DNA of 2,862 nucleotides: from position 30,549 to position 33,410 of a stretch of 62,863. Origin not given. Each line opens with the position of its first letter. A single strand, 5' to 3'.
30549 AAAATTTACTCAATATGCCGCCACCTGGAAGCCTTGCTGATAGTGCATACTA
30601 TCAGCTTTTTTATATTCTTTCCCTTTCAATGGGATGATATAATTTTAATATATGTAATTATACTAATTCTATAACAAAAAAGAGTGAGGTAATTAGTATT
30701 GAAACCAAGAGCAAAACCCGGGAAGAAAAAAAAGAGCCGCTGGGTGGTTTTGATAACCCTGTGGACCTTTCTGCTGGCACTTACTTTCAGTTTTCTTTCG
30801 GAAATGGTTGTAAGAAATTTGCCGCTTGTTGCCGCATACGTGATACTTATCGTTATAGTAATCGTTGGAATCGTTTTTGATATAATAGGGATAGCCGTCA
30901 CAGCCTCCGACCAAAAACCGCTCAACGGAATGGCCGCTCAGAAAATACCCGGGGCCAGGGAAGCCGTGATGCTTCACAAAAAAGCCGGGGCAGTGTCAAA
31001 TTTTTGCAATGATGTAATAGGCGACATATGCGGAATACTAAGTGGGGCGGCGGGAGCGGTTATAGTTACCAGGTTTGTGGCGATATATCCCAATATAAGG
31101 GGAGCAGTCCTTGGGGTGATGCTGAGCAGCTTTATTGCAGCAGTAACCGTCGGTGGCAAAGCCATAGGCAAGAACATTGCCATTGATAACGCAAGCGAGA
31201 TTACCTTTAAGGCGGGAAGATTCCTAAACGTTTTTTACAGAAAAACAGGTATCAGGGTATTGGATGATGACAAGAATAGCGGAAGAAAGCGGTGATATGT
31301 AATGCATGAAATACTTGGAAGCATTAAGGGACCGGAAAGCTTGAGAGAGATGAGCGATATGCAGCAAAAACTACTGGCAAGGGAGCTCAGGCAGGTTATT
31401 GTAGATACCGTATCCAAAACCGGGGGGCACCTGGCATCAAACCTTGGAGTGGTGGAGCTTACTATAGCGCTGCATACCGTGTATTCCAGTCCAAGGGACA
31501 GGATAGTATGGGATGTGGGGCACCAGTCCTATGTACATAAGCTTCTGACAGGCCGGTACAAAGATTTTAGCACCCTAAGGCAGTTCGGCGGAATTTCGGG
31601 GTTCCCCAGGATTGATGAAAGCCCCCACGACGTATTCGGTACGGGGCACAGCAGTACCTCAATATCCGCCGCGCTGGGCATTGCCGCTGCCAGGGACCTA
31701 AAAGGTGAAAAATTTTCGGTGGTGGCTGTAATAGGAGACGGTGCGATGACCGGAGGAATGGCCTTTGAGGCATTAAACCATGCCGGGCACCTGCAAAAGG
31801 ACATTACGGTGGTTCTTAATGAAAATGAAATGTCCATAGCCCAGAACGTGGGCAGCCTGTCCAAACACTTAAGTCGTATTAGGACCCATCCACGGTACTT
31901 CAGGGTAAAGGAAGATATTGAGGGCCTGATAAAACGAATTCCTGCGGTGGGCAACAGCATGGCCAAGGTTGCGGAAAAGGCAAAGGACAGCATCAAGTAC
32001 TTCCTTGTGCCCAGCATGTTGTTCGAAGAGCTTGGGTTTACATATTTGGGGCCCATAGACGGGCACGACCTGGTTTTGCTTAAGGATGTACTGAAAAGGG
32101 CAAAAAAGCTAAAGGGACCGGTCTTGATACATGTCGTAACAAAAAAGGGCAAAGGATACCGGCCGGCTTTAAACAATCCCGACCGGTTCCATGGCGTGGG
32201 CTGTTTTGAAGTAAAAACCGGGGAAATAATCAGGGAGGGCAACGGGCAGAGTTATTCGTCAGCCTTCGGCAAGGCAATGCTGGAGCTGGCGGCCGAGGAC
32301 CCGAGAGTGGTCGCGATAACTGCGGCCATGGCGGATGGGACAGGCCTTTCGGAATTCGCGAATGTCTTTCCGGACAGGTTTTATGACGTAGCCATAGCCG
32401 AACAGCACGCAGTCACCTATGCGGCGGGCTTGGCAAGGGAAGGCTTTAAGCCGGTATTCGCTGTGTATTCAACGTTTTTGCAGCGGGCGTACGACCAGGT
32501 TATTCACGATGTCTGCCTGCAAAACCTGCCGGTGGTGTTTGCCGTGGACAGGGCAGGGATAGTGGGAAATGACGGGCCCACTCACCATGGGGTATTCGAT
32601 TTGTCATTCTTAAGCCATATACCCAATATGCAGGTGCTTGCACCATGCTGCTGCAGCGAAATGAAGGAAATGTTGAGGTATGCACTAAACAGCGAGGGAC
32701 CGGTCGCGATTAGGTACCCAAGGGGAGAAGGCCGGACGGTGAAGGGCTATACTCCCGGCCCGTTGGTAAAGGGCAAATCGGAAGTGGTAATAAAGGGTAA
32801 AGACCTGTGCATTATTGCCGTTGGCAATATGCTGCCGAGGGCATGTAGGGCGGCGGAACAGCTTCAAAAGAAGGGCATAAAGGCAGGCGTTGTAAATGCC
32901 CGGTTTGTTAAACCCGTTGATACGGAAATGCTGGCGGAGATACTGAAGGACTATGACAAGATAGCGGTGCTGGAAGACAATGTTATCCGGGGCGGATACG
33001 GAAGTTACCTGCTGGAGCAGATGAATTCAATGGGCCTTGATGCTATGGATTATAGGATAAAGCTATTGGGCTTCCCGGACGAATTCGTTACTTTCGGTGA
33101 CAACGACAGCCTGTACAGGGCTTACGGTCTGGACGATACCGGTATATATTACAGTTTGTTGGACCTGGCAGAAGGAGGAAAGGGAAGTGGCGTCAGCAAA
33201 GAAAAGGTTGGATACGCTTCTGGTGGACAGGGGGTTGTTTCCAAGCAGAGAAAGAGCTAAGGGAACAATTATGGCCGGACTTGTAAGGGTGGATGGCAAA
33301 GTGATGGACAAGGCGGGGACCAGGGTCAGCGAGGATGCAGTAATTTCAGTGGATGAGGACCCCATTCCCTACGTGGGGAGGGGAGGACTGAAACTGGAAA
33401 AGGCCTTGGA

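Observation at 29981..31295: About 600 nt of ORF-free structured transcript between ispA/PAP2 and a 4-TM protein + dxs: an OLE RNA / OapA locus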

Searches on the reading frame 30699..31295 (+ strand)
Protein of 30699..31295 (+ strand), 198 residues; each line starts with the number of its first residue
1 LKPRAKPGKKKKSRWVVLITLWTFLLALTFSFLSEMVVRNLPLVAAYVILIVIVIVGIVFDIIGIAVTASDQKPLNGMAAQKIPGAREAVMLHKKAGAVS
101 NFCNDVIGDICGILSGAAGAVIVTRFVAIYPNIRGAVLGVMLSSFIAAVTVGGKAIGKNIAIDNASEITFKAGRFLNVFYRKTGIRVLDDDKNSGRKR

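Call 4: search_protein_families(library=pfam, proteins=[window:30699-31295:+])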
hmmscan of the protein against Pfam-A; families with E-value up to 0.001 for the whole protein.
window:30699-31295:+ (198 aa): 0 families

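Call 6: search_protein_families(library=ncbifam, proteins=[window:30699-31295:+], max_evalue=0.01)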
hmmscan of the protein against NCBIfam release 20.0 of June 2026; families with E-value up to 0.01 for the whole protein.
window:30699-31295:+ (198 aa): 0 families

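Call 7: find_homologous_proteins(query=window:30699-31295:+)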
Query window:30699-31295:+ (198 aa): 2817 proteins with E <= 0.001 among 4561 candidates; the best 120 are listed.
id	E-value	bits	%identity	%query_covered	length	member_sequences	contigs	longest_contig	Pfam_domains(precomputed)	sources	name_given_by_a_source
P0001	6.0e-120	416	100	100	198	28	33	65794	-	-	-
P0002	7.8e-109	380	91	100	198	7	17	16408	-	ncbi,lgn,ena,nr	ncbi:MAG TPA: hypothetical protein PK684_03275 [Bacillota bacterium]|nr:hypothetical protein [Bacill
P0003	1.3e-107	376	90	100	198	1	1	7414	-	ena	-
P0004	1.4e-97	343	80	100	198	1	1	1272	-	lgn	-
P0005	3.0e-93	329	77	100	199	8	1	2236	-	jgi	-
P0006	3.7e-87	309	71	100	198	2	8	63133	-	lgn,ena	-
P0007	5.6e-87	308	71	100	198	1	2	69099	-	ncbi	-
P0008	9.9e-87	308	71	100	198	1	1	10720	-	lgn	-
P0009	9.1e-86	304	71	100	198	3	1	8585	-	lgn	-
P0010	2.1e-85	303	73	100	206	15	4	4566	-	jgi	jgi:CBS domain containing-hemolysin-like protein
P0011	4.0e-85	302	72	92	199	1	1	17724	-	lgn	-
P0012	1.3e-84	301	72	100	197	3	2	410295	-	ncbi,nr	ncbi:MAG: putative membrane-spanning protein [Firmicutes bacterium]|nr:putative membrane-spanning pr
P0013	4.3e-84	299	70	100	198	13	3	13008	-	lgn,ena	-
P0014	3.9e-82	293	71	100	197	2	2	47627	-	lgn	-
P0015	1.5e-81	291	69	100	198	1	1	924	-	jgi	-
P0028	4.4e-54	201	49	95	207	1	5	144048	PF01595.26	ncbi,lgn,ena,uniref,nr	ncbi:DUF21 domain-containing protein [Clostridium sp. Cult3]|uniref:DUF21 domain-containing protein 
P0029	5.0e-54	201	49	95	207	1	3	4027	PF01595.26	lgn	-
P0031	1.5e-53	199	49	95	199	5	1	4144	PF01595.26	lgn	-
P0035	1.9e-52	196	49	95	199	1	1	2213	PF01595.26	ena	-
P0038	2.1e-52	196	47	95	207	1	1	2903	PF01595.26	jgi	jgi:CBS domain containing-hemolysin-like protein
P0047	9.7e-52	194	51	93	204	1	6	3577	PF01595.26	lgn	-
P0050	1.3e-51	193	48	95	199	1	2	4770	PF01595.26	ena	-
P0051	1.4e-51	193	55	89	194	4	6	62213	PF01595.26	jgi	jgi:CBS domain containing-hemolysin-like protein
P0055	2.1e-51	192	50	93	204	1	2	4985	PF01595.26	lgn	-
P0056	2.3e-51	192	52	93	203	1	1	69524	PF01595.26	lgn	-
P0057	2.5e-51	192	52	93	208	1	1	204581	PF01595.26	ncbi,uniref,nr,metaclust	ncbi:hypothetical protein SAMN05660462_00179 [Proteiniborus ethanoligenes]|uniref:CNNM transmembrane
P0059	2.6e-51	192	52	93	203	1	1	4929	PF01595.26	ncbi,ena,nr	ncbi:MAG: hypothetical protein EWM50_05390 [Gottschalkiaceae bacterium]|nr:MAG: hypothetical protein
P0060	2.8e-51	192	52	93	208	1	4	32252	PF01595.26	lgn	-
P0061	2.9e-51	192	52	93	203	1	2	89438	PF01595.26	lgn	-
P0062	3.2e-51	192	52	93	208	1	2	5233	PF01595.26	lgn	-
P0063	3.2e-51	192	52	92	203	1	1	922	PF01595.26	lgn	-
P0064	3.2e-51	192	52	93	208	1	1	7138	PF01595.26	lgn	-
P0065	3.5e-51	192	52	92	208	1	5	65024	PF01595.26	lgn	-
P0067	4.2e-51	191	52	92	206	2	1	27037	PF01595.26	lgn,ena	-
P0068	4.7e-51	191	48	92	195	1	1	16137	PF01595.26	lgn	-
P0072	7.1e-51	191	51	93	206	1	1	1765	PF01595.26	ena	-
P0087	2.1e-50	189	49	94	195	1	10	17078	PF01595.26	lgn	-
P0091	2.4e-50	189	47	92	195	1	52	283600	PF01595.26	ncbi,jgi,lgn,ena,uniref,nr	ncbi:hypothetical protein FYJ27_03930 [Anaerosalibacter bizertensis]|uniref:CNNM transmembrane domai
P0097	3.4e-50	188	51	96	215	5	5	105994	PF01595.26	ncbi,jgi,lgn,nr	ncbi:MAG: hypothetical protein PWQ37_1663 [Candidatus Petromonas sp.]|jgi:CBS domain containing-hemo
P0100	4.4e-50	188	51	91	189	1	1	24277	PF01595.26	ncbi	ncbi:MAG: hypothetical protein ACQEP5_05300 [Actinomycetota bacterium]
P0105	5.9e-50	188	49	99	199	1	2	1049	PF01595.26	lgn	-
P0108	6.2e-50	188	45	98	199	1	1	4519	PF01595.26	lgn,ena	-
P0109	6.2e-50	188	44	99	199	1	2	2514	PF01595.26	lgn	-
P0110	6.4e-50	188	52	92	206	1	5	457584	PF01595.26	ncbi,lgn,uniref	ncbi:hypothetical protein [Brassicibacter mesophilus]|uniref:hypothetical protein n=1 Tax=Brassiciba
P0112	6.6e-50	188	48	92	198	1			PF01595.26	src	-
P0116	7.4e-50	187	47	92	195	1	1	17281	PF01595.26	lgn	-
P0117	7.6e-50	187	52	87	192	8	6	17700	PF01595.26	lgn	-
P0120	9.1e-50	187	52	90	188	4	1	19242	PF01595.26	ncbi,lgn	-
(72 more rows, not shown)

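Call 17: find_related_loci(query=window:30699-31295:+, collection=genome_contigs, flank=6000)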
Query window:30699-31295:+ (198 aa) in genome_contigs; peptide patterns used: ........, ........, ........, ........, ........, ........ (x = any residue, [..] = any of these).
600 stretches matched a pattern (row limit reached: there are more); 297 encode a relative of the query (tblastn E <= 1e-3); the best 80 are kept; 80 distinct loci.
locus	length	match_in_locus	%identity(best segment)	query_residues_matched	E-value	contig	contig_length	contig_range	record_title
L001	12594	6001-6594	77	1-198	3e-91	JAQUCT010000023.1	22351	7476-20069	MAG: Bacillota bacterium isolate STCSWMC_137 NODE_5585_length_22351_cov_9.081533_ST_CSWMC, whole genome shotgun sequence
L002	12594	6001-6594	71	1-198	4e-82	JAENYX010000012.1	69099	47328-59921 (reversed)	MAG: Clostridium thermobutyricum isolate BL5_bin.9 BL5_bin9_NODE_147_length_69099_cov_20.950032, whole genome shotgun se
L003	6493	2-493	73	35-198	7e-67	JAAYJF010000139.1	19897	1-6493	MAG: Clostridiales bacterium isolate AS10tlH2TH_240 237058_AS10, whole genome shotgun sequence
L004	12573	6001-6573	51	6-196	1e-55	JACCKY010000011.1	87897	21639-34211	MAG: Candidatus Petromonas tenebris isolate A2 scaffold_31, whole genome shotgun sequence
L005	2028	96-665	50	9-198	2e-56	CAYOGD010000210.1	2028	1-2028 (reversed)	MAG TPA_asm: uncultured Alkaliphilus sp. isolate binchicken_co157_49 genome assembly, contig: NODE_142659_length_2028_co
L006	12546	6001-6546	49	9-190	3e-55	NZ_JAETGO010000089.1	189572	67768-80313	Sporosalibacterium faouarense strain SOL3f37 505, whole genome shotgun sequence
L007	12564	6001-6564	49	13-198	2e-54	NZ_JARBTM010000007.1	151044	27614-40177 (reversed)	MAG: Anaerosolibacter sp. isolate L_E1_T20_C_bin.128 scaffold_216, whole genome shotgun sequence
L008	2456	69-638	52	9-198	8e-54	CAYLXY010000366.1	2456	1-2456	MAG TPA_asm: uncultured Clostridiaceae bacterium isolate binchicken_co157_213 genome assembly, contig: NODE_108873_lengt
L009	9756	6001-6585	45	2-196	1e-53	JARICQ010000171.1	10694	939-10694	MAG: Tissierellaceae bacterium isolate cluster2_bin.42 k127_1478430, whole genome shotgun sequence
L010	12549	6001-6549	46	14-196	6e-53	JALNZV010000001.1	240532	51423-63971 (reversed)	MAG: Tissierellaceae bacterium isolate SO_2017_LW2 bin 118 scaffold_64_c1_LW138R_2017, whole genome shotgun sequence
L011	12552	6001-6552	52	14-198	3e-52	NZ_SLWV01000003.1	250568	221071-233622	Marinisporobacter balticus strain DSM 102940 Ga0310545_103, whole genome shotgun sequence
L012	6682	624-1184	51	10-196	2e-52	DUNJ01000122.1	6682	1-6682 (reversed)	MAG TPA_asm: Tepidimicrobium sp. isolate AS05jafATM_55 47386_AS05, whole genome shotgun sequence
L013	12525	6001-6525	48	15-189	5e-52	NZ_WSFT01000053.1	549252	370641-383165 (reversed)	Anaeromonas frigoriresistens strain D2Q-11 157-549252-89313755, whole genome shotgun sequence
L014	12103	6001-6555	50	9-193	2e-51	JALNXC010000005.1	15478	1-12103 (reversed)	MAG: Alkaliphilus sp. isolate SO_2016_LW2 bin 92 scaffold07472_LW138R_2016, whole genome shotgun sequence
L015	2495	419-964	50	9-190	2e-51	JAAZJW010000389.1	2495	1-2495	MAG: Clostridiales bacterium isolate AS21ysBPME_83 289374_AS21, whole genome shotgun sequence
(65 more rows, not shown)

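Call 44: predict_structure(alignment_id=A2)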
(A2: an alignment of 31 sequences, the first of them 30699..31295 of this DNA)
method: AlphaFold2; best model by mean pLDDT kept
length: 198 residues; sequences in the alignment: 31
mean_pLDDT: 75.9   pTM: 0.66
mean pLDDT of the five models: 75.9, 74.5, 72.0, 70.5, 67.5
residues with pLDDT >= 90: 0; 70-90: 154; 50-70: 29; < 50: 15
segments of 3 or more residues with pLDDT < 50: 1-7, 191-198
pLDDT, mean of each block of 10 residues (from residue 1): 46 73 83 82 86 88 82 57 69 78 82 86 85 82 87 83 80 77 64 40
secondary structure, 60 per line:
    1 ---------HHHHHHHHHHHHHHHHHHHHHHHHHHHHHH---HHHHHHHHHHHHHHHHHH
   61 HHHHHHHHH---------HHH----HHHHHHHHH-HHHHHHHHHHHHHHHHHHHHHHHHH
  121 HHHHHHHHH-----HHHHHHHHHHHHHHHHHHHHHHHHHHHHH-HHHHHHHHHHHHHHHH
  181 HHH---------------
elements in order: H10-39 H43-69 H86-94 H96-129 H135-163 H165-183

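Call 47: search_solved_structures(query=A2, max_evalue=1)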
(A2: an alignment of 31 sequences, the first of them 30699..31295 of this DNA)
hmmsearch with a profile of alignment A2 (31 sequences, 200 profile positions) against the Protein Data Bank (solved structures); distinct sequences matched with E-value up to 1: 0.

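Call 48: fold_search(model_id=the predicted structure, library=pdb)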
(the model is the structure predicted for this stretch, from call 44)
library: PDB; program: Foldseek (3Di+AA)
matches with E <= 10: 433; with E <= 0.001: 0
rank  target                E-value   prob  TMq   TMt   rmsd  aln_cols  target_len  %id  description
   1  7m1t_B                7.4e-02  1.00  0.46  0.31   6.5       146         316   16  Crystal structure of an archaeal CNNM, MtCorB, with C-terminal deletion in complex with Mg2+-ATP (released 2021-06-16)
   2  7m1t_A                1.1e-01  1.00  0.53  0.34   3.9       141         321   17  Crystal structure of an archaeal CNNM, MtCorB, with C-terminal deletion in complex with Mg2+-ATP (released 2021-06-16)
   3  7m1u_A                1.3e-01  0.99  0.45  0.31   8.9       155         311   17  Crystal structure of an archaeal CNNM, MtCorB, R235L mutant with C-terminal deletion (released 2021-06-16)
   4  7cfg                  4.4e-01  0.92  0.39  0.46   6.6       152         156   16  Structure of the transmembrane domain of the bacterial CNNM/CorC family Mg2+ transporter in complex with Mg2+ (released 2021-02-24)
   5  7aue_R                4.6e-01  0.15  0.18  0.15  23.4       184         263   17  Melanocortin receptor 4 (MC4R) Gs protein complex (released 2021-04-28)
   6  8zyy_R                5.8e-01  0.13  0.17  0.13  23.1       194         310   11  Cryo-EM structure of neurotensin receptor 1 in complex with beta-arrestin1 and SBI-553 (complex 2) (released 2025-04-09)
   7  7cff                  6.4e-01  0.97  0.46  0.56   6.2       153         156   14  Structure of the thermostabilized transmembrane domain of the bacterial CNNM/CorC family Mg2+ transporter in complex wit (released 2021-02-24)
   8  8hqc_A                6.4e-01  0.07  0.12  0.09  22.8       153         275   15  Structure of a GPCR-G protein in complex with a natural peptide agonist (released 2023-10-18)
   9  9vo2_R                1.0e+00  0.07  0.13  0.09  21.2       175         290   14  Cryo-EM structure of the OXGR1(CA)-Gq complex (released 2026-03-18)
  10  7piu_R                1.1e+00  0.12  0.19  0.16  20.8       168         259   15  Cryo-EM structure of the agonist setmelanotide bound to the active melanocortin-4 receptor (MC4R) in complex with the  (released 2021-11-17)
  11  6ibl_A                1.1e+00  0.10  0.15  0.10  20.3       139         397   15  ACTIVATED TURKEY BETA1 ADRENOCEPTOR WITH BOUND AGONIST FORMOTEROL AND NANOBODY Nb80 (released 2019-01-09)
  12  6ibl_B                1.3e+00  0.09  0.15  0.10  21.2       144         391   15  ACTIVATED TURKEY BETA1 ADRENOCEPTOR WITH BOUND AGONIST FORMOTEROL AND NANOBODY Nb80 (released 2019-01-09)
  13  8inr_R                1.3e+00  0.08  0.16  0.13  20.8       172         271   13  Cryo-EM structure of the alpha-MSH-bound human melanocortin receptor 5 (MC5R)-Gs complex (released 2023-09-20)
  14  7f4f_R                1.4e+00  0.11  0.20  0.16  20.9       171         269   12  Cryo-EM structure of afamelanotide-bound melanocortin-1 receptor in complex with Gs protein and scFv16 (released 2021-09-08)
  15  7ul3_A                1.4e+00  0.08  0.16  0.13  24.9       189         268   12  CryoEM Structure of Inactive H2R Bound to Famotidine, Nb6M, and NabFab (released 2022-06-29)
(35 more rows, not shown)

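Call 49: search_protein_families(library=pfam, proteins=[window:30699-31295:+, P0028, P0057, P0091], max_evalue=10)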
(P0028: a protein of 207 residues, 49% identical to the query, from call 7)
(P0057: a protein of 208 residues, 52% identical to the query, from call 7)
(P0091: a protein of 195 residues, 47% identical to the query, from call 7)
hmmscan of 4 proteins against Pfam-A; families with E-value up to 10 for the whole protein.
window:30699-31295:+ (198 aa): 5 families
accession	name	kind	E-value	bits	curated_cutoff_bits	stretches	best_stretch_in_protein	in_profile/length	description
PF01595.25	CNNM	-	0.0024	18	28.4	1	49-181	2-129/181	Cyclin M transmembrane N-terminal domain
PF04928.22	PAP_central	-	0.21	11.8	27.1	1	105-138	17-50/146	Poly(A) polymerase central domain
PF16079.10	Phage_holin_5_2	-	1.4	9.7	29.2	1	93-159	12-70/76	Phage holin family Hol44, in holin superfamily V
PF12420.13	DUF3671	-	2.1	8.2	34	1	9-60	155-207/223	Fam-L, Fam-M like protein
PF20990.2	DUF2207_C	-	5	7.2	33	1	9-61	132-186/247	Predicted membrane protein (DUF2207) C-terminal domain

P0028 (207 aa): 2 families
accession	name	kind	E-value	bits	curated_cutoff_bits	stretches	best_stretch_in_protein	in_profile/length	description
PF01595.25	CNNM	-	7.4e-06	26.2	28.4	1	51-183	2-129/181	Cyclin M transmembrane N-terminal domain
PF05814.16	Ac76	-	1.9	9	22.5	1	20-60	1-40/83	Orf76 (Ac76)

P0057 (208 aa): 4 families
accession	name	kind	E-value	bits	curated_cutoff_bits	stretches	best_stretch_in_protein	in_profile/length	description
PF01595.25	CNNM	-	3.7e-07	30.4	28.4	1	60-190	2-127/181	Cyclin M transmembrane N-terminal domain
PF01105.29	EMP24_GP25L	-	0.13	12.7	25.9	1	3-52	131-180/182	emp24/gp25L/p24 family/GOLD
PF12420.13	DUF3671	-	1.3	8.8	34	1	7-71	139-207/223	Fam-L, Fam-M like protein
PF20990.2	DUF2207_C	-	6.3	6.9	33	1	12-71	123-182/247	Predicted membrane protein (DUF2207) C-terminal domain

P0091 (195 aa): 7 families
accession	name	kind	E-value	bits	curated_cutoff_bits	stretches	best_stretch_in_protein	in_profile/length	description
PF01595.25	CNNM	-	6.4e-07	29.7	28.4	1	50-181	1-127/181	Cyclin M transmembrane N-terminal domain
PF01284.28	MARVEL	-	0.0059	17.1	32.8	1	11-72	35-96/135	Membrane-associating domain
PF09716.15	ETRAMP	-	0.1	13.1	29.1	2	4-35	39-70/81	Malarial early transcribed membrane protein (ETRAMP)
PF02157.21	Man-6-P_recep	-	0.87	9.1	25.4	1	10-51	109-150/254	Mannose-6-phosphate receptor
PF12576.13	DUF3754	-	0.9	9.9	27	1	114-171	64-119/137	Protein of unknown function (DUF3754)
PF14360.12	PAP2_C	-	2.8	9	27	1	13-56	24-69/74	PAP2 superfamily C-terminal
PF18159.6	S_4TM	-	2.9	7.6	26.9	1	10-63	22-74/291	SMODS-associating 4TM effector domain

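Call 53: find_encoding_contigs(protein=window:30699-31295:+, flank=2000, max_places=6)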
Protein window:30699-31295:+ (198 aa): 23 contigs read that carry it; 6 places shown.
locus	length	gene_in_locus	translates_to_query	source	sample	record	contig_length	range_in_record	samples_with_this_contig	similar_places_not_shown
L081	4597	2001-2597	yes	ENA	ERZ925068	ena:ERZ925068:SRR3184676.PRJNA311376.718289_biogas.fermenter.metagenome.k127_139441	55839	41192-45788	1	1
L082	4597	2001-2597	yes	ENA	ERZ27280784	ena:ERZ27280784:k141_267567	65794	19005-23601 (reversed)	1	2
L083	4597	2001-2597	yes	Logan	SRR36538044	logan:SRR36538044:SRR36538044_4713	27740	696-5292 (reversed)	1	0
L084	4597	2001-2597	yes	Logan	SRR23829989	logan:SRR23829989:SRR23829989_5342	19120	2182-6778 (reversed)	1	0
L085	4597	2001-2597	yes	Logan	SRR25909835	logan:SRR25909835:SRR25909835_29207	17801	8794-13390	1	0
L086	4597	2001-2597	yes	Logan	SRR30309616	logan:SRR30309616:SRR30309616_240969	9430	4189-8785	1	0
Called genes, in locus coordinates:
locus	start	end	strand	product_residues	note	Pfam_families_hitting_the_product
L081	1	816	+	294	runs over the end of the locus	PF00348:polyprenyl_synt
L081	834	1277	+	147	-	PF02681:DUF212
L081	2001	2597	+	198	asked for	-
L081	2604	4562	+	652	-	PF00456:Transketolase_N (weak), PF13292:DXP_synthase_N, PF02775:TPP_enzyme_C (faint), PF02779:Transket_pyr, PF02780:Transketolase_C, PF17147:PFOR_II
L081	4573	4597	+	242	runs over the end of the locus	PF01728:FtsJ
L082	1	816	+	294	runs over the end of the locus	PF00348:polyprenyl_synt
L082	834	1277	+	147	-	PF02681:DUF212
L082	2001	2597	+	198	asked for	-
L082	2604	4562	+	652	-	PF00456:Transketolase_N (weak), PF13292:DXP_synthase_N, PF02775:TPP_enzyme_C (faint), PF02779:Transket_pyr, PF02780:Transketolase_C, PF17147:PFOR_II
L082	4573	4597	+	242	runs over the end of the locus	PF01728:FtsJ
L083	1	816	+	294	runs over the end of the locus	PF00348:polyprenyl_synt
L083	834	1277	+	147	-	PF02681:DUF212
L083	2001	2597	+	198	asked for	-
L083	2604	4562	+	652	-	PF00456:Transketolase_N (weak), PF13292:DXP_synthase_N, PF02775:TPP_enzyme_C (faint), PF02779:Transket_pyr, PF02780:Transketolase_C, PF17147:PFOR_II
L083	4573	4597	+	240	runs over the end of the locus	?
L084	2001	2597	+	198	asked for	-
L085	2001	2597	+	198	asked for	-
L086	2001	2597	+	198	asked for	-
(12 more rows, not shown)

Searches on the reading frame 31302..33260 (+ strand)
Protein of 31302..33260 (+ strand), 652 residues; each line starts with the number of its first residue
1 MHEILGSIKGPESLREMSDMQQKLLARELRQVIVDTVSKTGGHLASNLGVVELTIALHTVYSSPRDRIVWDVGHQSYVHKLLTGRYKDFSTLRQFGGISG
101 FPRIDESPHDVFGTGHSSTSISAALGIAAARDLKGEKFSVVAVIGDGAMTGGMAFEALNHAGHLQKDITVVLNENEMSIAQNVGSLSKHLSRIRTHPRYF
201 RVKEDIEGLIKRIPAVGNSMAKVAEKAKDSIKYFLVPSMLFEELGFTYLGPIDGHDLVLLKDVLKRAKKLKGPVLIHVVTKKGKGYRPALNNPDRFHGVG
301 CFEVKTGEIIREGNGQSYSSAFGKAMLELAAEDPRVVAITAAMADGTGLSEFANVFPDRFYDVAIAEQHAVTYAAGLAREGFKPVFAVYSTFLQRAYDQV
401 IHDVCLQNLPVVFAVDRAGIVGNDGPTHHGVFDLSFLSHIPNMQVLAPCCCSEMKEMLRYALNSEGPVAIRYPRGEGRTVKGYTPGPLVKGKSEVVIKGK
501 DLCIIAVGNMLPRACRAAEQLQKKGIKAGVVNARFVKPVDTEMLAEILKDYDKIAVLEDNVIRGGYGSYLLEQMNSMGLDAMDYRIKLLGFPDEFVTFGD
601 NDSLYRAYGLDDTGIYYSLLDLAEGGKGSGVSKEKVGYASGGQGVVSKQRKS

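Call 4: search_protein_families(library=pfam, proteins=[window:31302-33260:+])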
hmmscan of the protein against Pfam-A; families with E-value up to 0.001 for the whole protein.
window:31302-33260:+ (652 aa): 7 families
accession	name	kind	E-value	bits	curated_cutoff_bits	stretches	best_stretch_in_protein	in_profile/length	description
PF13292.11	DXP_synthase_N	-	1.5e-123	411.9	21.2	1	6-280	2-274/274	1-deoxy-D-xylulose-5-phosphate synthase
PF02779.29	Transket_pyr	-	1.3e-49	168.6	27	1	317-477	4-172/174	Transketolase, pyrimidine binding domain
PF02780.25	Transketolase_C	-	9.2e-30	103.6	25.9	1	491-615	1-124/124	Transketolase, C-terminal domain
PF00456.26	Transketolase_N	-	3.6e-09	36.5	22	1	23-184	3-192/334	Transketolase, thiamine diphosphate binding domain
PF17147.9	PFOR_II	-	3.7e-08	34.1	27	1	501-573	2-74/102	Pyruvate:ferredoxin oxidoreductase core domain II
PF02775.26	TPP_enzyme_C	-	7.9e-07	29.4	21.9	1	113-178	26-85/151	Thiamine pyrophosphate enzyme, C-terminal TPP binding domain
PF00676.26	E1_dh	-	7e-05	22.4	22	1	115-179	101-165/300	Dehydrogenase E1 component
